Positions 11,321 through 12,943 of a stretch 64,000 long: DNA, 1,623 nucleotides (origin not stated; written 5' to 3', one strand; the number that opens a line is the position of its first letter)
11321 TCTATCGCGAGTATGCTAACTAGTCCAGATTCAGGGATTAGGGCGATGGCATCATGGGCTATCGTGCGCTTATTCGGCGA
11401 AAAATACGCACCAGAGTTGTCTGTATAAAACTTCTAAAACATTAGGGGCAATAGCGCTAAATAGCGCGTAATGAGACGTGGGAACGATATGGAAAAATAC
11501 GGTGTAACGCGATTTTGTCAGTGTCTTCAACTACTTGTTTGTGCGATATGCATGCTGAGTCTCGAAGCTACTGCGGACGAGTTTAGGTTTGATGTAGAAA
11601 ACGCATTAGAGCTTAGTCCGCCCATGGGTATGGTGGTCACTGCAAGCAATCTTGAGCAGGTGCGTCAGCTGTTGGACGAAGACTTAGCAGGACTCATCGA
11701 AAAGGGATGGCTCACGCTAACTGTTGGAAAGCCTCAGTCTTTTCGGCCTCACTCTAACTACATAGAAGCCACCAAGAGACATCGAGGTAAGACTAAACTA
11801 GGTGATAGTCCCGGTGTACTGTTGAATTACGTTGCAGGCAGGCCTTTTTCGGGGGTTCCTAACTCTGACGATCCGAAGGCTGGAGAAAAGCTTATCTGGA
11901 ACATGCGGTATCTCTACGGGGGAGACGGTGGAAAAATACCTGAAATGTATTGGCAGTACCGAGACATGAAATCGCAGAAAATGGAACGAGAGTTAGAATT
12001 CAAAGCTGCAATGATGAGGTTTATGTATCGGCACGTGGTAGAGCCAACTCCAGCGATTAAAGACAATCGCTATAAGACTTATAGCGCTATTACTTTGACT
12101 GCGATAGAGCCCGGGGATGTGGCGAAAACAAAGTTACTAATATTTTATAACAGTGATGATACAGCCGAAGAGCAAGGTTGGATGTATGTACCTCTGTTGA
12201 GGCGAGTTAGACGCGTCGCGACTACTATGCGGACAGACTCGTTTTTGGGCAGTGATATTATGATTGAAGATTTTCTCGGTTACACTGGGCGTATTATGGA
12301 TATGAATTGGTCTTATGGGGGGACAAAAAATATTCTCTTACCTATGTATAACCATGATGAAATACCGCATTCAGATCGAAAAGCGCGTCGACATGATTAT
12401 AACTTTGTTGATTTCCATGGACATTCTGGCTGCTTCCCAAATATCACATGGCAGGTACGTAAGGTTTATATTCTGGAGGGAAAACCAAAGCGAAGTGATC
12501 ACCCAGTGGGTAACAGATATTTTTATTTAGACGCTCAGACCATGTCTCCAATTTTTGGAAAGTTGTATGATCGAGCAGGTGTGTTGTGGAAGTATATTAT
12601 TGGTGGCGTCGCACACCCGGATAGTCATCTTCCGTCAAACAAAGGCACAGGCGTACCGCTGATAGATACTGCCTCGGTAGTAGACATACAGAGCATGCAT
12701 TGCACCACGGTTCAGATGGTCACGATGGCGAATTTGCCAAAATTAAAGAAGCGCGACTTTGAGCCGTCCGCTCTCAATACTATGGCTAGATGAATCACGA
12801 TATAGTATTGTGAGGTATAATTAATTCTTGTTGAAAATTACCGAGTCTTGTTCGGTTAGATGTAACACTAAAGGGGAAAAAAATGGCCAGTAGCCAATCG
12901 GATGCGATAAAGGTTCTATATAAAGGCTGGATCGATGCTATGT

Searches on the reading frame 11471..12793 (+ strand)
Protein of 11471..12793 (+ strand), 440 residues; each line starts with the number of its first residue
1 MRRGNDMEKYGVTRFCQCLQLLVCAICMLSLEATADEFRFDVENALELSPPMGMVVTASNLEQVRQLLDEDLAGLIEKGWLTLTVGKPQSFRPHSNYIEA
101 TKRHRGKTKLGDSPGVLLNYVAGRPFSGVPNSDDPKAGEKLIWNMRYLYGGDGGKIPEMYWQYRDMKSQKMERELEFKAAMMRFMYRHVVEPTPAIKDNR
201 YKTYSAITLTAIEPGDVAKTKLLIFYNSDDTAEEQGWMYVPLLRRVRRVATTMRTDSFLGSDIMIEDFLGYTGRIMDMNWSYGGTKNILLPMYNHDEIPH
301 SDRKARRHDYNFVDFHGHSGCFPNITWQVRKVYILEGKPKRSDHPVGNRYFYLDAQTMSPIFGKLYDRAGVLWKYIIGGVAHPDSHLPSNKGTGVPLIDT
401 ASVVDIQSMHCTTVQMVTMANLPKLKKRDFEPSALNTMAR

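Call 13: find_encoding_contigs(protein=window:11471-12793:+, flank=10000, max_places=2)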
Protein window:11471-12793:+ (440 aa): 4 contigs read that carry it; 2 places shown.
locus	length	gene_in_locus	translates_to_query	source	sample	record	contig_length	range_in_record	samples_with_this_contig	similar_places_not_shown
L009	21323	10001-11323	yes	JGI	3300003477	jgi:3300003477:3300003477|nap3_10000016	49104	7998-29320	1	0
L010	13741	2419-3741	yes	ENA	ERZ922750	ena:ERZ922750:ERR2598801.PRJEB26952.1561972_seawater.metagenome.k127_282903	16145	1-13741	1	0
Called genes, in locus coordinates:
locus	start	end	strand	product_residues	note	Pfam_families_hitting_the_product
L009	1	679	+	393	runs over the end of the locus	PF00108:Thiolase_N, PF02803:Thiolase_C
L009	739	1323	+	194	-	PF03352:Adenine_glyco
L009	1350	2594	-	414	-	PF14870:PSII_BNR (faint)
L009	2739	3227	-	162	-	PF01613:Flavin_Reduct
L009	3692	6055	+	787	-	PF03176:MMPL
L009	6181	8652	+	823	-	PF06980:DUF1302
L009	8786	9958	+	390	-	PF13646:HEAT_2 (faint), PF02985:HEAT (faint)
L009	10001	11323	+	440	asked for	PF07044:DUF1329, PF17131:TP_0789-like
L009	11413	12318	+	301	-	PF10340:Say1_Mug180, PF20434:BD-FAE, PF00326:Peptidase_S9 (faint), PF07859:Abhydrolase_3, PF02129:Peptidase_S15 (weak)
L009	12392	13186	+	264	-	PF00106:adh_short, PF08659:KR, PF13561:adh_short_C2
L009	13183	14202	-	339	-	PF01575:MaoC_dehydratas (faint)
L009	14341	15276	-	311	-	PF04199:Cyclase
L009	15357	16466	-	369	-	PF02515:CoA_transf_3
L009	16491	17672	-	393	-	PF02771:Acyl-CoA_dh_N, PF02770:Acyl-CoA_dh_M, PF00441:Acyl-CoA_dh_1, PF08028:Acyl-CoA_dh_2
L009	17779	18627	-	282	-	PF00561:Abhydrolase_1, PF12146:Hydrolase_4 (faint), PF12697:Abhydrolase_6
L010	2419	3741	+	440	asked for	PF07044:DUF1329, PF17131:TP_0789-like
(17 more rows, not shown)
